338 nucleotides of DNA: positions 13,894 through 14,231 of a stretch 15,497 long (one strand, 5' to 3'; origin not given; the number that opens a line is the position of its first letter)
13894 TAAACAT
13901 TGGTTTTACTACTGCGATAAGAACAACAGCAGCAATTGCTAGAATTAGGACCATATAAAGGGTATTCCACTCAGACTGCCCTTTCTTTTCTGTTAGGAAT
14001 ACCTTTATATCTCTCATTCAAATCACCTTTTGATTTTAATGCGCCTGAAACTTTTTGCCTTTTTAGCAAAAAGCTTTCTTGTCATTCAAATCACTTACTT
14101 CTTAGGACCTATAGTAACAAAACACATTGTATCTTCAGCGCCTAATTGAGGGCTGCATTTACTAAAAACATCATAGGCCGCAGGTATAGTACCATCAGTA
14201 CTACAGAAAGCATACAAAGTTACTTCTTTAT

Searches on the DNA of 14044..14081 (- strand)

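Call 32: build_rna_model(alignment_id=A2, structure=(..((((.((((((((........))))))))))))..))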
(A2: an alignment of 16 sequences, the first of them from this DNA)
Model R1 built from alignment A2 (16 sequences, 39 columns); structure: as given.
model positions 38; base pairs 13; branch points 0; effective number of sequences 16; information 1.434 bits per position. Calibrated on 0.2 Mb of random sequence (short: E-values are rough).
structure used (alignment columns):
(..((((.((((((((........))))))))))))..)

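Call 33: search_with_rna_model(model_id=R1, sources=[window, L001, L006, L008, L012, L019, L022, L031, L035, L041, L043, L046, L049, L055, L058, L074, L014, L037, L053, L071, L075], max_evalue=1)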
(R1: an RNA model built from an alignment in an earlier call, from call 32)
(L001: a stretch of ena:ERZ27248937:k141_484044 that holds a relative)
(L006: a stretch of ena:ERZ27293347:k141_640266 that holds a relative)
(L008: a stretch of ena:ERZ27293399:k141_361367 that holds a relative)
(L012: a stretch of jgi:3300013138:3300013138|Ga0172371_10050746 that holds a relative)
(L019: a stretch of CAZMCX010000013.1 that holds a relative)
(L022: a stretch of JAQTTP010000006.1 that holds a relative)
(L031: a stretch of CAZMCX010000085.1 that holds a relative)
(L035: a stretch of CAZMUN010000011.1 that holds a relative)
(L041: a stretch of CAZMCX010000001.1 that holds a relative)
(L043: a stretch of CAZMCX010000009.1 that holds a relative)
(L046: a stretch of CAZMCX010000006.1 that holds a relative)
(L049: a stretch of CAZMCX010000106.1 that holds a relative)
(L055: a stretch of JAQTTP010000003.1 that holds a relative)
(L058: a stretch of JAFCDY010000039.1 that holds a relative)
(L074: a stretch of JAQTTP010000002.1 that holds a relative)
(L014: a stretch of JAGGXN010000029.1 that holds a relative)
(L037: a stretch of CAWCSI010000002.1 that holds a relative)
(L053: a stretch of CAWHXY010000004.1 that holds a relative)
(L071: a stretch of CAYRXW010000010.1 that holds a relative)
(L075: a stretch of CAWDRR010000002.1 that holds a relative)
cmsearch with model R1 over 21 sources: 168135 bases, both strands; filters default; matches with E-value up to 1: 49.
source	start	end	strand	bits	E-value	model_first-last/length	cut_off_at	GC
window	14044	14081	-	62.5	3.7e-11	1-38/38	no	0.34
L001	5571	5608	+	62.5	3.7e-11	1-38/38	no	0.34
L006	1798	1835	+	59.1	2.1e-10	1-38/38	no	0.26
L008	2156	2193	+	59.1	2.1e-10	1-38/38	no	0.26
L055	3002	3039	-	59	2.2e-10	1-38/38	no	0.32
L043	4105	4142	+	58.8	2.5e-10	1-38/38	no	0.29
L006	5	43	+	58.6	2.6e-10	1-38/38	no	0.28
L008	363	401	+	58.6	2.6e-10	1-38/38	no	0.28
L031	1775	1813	-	58.6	2.6e-10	1-38/38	no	0.28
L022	6177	6214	+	57.8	4.2e-10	1-38/38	no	0.29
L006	8190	8226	+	56.9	6.5e-10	1-38/38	no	0.38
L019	3527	3562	+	56.8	6.6e-10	1-38/38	no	0.36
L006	7471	7505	+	56.3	8.5e-10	1-38/38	no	0.29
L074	1777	1812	+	55.9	1.1e-09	1-38/38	no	0.36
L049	2263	2298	+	55.9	1.1e-09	1-38/38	no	0.36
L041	6384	6419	-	55.6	1.3e-09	1-38/38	no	0.36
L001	14497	14534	+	54.6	2e-09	1-38/38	no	0.32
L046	7567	7601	-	53.1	4.4e-09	1-38/38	no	0.29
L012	1086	1119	-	51.7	9e-09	1-38/38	no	0.35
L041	6343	6380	-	51.6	9.3e-09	1-38/38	no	0.26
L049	2302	2336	+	46.9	1e-07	1-35/38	3'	0.23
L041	6799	6835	-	34.8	4.9e-05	1-38/38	no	0.35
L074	1815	1850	-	29.9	0.00057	1-38/38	no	0.28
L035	5431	5464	-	28.3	0.0013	1-38/38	no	0.35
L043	4144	4181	-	28.1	0.0015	1-38/38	no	0.24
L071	4883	4921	+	25.7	0.005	1-38/38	no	0.33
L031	1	20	-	24.6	0.0084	1-20/38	3'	0.25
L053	4185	4221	-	23.8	0.013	1-38/38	no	0.43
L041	6350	6372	+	23.4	0.015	9-31/38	no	0.17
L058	4508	4544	-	22.8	0.021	1-38/38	no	0.41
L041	6761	6796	+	21.9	0.033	1-38/38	no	0.22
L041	6387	6416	+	21.5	0.042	4-35/38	no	0.33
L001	14503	14530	-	20.9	0.055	6-33/38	no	0.25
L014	630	667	+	20.9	0.057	1-38/38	no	0.39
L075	1951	1983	-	20.7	0.062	1-38/38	no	0.45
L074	1780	1809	-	20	0.09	4-35/38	no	0.33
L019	3530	3559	-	19.1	0.14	4-35/38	no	0.33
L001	5574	5605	-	17.9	0.25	4-35/38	no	0.31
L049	2266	2295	-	17.9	0.26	4-35/38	no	0.33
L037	6312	6348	+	17.6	0.3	1-38/38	no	0.43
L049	2310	2332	-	17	0.41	9-31/38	no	0.17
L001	15065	15098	-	16.9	0.42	1-38/38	no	0.24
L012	1089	1116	+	16.7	0.48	4-35/38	no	0.32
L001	15069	15090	+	15.4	0.9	8-31/38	no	0.18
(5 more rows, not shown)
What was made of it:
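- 14014..14094 (-): Copy B (B-type core), between a 172-aa gene and a 61-aa gene. T1 is 14082-14094, the core 14044-14081, the tail 14027-14043 and T2 14014-14026. The covariance model scores it 62.5 bits (call 33).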

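Call 67: search_with_rna_model(model_id=R1, sources=[L119, L120, L121, L122, L123, L124, L125], max_evalue=1)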
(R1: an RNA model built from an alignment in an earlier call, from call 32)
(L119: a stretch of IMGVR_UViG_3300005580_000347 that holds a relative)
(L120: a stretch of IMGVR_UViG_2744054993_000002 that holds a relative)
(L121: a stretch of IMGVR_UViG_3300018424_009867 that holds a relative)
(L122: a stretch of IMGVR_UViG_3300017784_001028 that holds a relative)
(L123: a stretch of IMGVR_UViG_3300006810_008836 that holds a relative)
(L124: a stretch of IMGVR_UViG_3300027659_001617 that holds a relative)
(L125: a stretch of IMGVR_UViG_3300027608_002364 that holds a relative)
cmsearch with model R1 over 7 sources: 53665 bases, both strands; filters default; matches with E-value up to 1: 11.
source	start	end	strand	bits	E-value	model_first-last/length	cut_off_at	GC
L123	2201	2238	-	35.2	1.3e-05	1-38/38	no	0.29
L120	5072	5102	-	25.2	0.002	1-38/38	no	0.35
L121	1864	1901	-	20.1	0.026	1-38/38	no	0.37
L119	1148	1185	+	20.1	0.027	1-38/38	no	0.39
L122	3195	3232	-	20.1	0.027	1-38/38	no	0.39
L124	3895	3932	+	20.1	0.027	1-38/38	no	0.39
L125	331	368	+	20.1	0.027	1-38/38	no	0.39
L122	2320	2365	+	18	0.077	1-38/38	no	0.33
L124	5064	5109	-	18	0.077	1-38/38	no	0.33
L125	1500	1545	-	18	0.077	1-38/38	no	0.33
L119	2015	2060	-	16.2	0.2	1-38/38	no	0.3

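Call 68: search_with_rna_model(model_id=R1, sources=[L080, L081, L082, L083, L084, L086, L088, L089, L090, L091, L092, L093, L095, L096, L097, L098, L099, L100, L101, L102, L103, L105, L106, L107, L109, L110, L111, L112, L113, L114, L115, L118], max_evalue=0.05)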
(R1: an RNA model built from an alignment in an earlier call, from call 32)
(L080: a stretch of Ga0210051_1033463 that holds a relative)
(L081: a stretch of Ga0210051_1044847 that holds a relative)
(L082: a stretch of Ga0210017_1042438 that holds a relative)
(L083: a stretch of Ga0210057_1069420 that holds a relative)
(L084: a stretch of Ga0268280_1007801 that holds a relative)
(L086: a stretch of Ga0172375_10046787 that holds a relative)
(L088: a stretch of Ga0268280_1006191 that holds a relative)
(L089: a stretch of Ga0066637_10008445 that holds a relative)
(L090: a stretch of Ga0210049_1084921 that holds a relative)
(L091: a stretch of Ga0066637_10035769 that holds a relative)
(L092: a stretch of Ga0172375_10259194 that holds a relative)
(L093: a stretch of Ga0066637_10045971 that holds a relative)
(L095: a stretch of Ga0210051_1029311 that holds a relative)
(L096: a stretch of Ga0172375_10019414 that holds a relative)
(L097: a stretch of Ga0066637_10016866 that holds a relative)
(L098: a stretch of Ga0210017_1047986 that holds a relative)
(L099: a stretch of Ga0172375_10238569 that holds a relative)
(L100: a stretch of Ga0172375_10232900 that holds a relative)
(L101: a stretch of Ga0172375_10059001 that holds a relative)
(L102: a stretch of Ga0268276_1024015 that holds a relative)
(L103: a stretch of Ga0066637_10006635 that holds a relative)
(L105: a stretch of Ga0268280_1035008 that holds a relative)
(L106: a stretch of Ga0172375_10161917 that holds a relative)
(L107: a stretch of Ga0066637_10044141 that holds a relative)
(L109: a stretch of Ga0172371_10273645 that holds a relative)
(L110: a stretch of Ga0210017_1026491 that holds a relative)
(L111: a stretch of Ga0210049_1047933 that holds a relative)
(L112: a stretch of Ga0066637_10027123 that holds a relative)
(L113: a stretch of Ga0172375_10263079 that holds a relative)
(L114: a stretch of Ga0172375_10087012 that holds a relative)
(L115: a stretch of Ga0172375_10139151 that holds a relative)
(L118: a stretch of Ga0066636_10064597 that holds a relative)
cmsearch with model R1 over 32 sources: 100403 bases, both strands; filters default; matches with E-value up to 0.05: 85.
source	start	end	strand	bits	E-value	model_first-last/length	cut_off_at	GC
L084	683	720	-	62.5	2.2e-11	1-38/38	no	0.34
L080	1603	1640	-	59.1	1.2e-10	1-38/38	no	0.26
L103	7086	7123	+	58.8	1.5e-10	1-38/38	no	0.29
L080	3395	3433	-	58.6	1.6e-10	1-38/38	no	0.28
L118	273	311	-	58.6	1.6e-10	1-38/38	no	0.28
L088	4549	4586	-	58.3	1.9e-10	1-38/38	no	0.34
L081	59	95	+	56.9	3.9e-10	1-38/38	no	0.38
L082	170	206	-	56.9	3.9e-10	1-38/38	no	0.38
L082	239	275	-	56.9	3.9e-10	1-38/38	no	0.38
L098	1775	1810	-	56.8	3.9e-10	1-38/38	no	0.36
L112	907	942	+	56.6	4.4e-10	1-38/38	no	0.33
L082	960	994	-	56.3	5.1e-10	1-38/38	no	0.29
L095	1424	1459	-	55.9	6.5e-10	1-38/38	no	0.36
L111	1676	1711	-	55.9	6.5e-10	1-38/38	no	0.36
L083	41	76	-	55.6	7.6e-10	1-38/38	no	0.36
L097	835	870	+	55.6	7.6e-10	1-38/38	no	0.36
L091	1547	1583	-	55.3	8.7e-10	1-38/38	no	0.35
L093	924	958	+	55.2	9e-10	1-38/38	no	0.34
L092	1255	1292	+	54.2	1.5e-09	1-38/38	no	0.29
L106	162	199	+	54.2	1.5e-09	1-38/38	no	0.29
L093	1436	1473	-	53.9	1.8e-09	1-38/38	no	0.24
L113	600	636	-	53.8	1.9e-09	1-38/38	no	0.35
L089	884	918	-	53.1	2.6e-09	1-38/38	no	0.29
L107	1829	1863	+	51.9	4.8e-09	1-38/38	no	0.31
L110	34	68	+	51.9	4.8e-09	1-38/38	no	0.31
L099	387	420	+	51.7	5.4e-09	1-38/38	no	0.35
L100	1291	1324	+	51.7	5.4e-09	1-38/38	no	0.35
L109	709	742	+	51.7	5.4e-09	1-38/38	no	0.35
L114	2000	2033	+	51.7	5.4e-09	1-38/38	no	0.35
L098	6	39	-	51.4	6.2e-09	1-38/38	no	0.35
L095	1383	1420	-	50.6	9.3e-09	1-38/38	no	0.29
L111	1635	1672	-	50.6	9.3e-09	1-38/38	no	0.29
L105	1277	1311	+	49.9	1.3e-08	1-38/38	no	0.31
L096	4905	4941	+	49.2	1.9e-08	1-38/38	no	0.35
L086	150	184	+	47.6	4.3e-08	1-38/38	no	0.34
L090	1126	1160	-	47.5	4.5e-08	1-38/38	no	0.34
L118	345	379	-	47.5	4.5e-08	1-38/38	no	0.34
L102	1439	1472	-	47.5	4.6e-08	1-38/38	no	0.29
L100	416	451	-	46.9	6.2e-08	1-38/38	no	0.36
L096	6504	6540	+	45.8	1.1e-07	1-38/38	no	0.38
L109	778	815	-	45.5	1.2e-07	1-38/38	no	0.32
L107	2042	2076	+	45.4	1.3e-07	1-38/38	no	0.29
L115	1952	1983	-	44.8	1.8e-07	1-38/38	no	0.31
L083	1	37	-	44.4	2.2e-07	1-37/38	3'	0.24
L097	874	911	+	44.1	2.5e-07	1-38/38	no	0.29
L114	645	678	+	43.6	3.2e-07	1-38/38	no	0.24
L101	1665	1698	+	42.6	5.4e-07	1-38/38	no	0.35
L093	123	159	+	41.2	1.1e-06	1-38/38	no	0.3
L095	1288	1325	+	41.2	1.1e-06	1-38/38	no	0.34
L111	1540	1577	+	41.2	1.1e-06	1-38/38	no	0.34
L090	1060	1094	-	39.1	3.2e-06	1-38/38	no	0.31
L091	1511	1543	-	38.3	4.9e-06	1-38/38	no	0.36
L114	711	744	+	37.8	6.2e-06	1-38/38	no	0.38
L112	944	979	-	35.4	2.2e-05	1-38/38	no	0.36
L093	1832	1868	+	35.1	2.4e-05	1-38/38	no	0.32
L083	455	491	-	35.1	2.5e-05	1-38/38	no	0.32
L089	6542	6578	+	34.8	2.9e-05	1-38/38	no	0.32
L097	419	455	+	34.8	2.9e-05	1-38/38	no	0.35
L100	1360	1394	-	34.3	3.7e-05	4-38/38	5'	0.31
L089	6486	6520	-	34.2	4e-05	1-38/38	no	0.26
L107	1924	1959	+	31.4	0.00016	1-38/38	no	0.28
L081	1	26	+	29.9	0.00034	12-38/38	5'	0.38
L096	4667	4702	+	29.8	0.00036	1-38/38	no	0.25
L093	161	194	-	29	0.00055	1-38/38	no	0.44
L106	10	43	+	28.4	0.00073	1-38/38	no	0.26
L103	7125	7162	-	28.1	0.00088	1-38/38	no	0.24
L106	259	292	-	24.8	0.0046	1-38/38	no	0.24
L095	1238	1273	+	23.7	0.0079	1-38/38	no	0.33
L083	7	29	+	23.4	0.0092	9-31/38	no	0.17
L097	882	904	-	23.4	0.0092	9-31/38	no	0.17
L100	1364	1391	+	23.3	0.01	6-33/38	no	0.25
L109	782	809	+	23.3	0.01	6-33/38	no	0.25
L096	6542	6577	-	23.2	0.011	1-38/38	no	0.36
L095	1296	1319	-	23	0.012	8-31/38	no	0.25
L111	1548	1571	-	23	0.012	8-31/38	no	0.25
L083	417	452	+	21.9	0.02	1-38/38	no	0.22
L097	458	493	-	21.9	0.02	1-38/38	no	0.22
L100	419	448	+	21.9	0.02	4-35/38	no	0.3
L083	44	73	+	21.5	0.025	4-35/38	no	0.33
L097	838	867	-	21.5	0.025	4-35/38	no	0.33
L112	910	939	-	21.4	0.026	4-35/38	no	0.3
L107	1927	1956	-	21.1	0.03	4-35/38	no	0.3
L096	5094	5116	+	20.5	0.04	9-31/38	no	0.22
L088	4519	4539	+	20.3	0.046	10-30/38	no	0.1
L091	1193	1266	+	20.2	0.049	1-38/38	no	0.36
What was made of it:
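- The covariance model found 61 hits above 31 bits in 100 kb of those contigs (call 68).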

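Call 91: search_with_rna_model(model_id=R1, sources=[L126, L127, L128], max_evalue=1, filters=off)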
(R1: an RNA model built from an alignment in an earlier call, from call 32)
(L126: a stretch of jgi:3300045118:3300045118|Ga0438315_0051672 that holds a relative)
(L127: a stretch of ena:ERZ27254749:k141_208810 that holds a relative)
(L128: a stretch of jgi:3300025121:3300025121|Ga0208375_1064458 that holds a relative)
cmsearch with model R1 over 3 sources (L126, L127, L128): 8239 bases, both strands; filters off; matches with E-value up to 1: 3.
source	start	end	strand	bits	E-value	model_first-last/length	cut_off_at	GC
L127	868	908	-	12.8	0.16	1-38/38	no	0.49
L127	3372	3395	+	9.5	0.88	1-38/38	no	0.42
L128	693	716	+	9.5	0.88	1-38/38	no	0.42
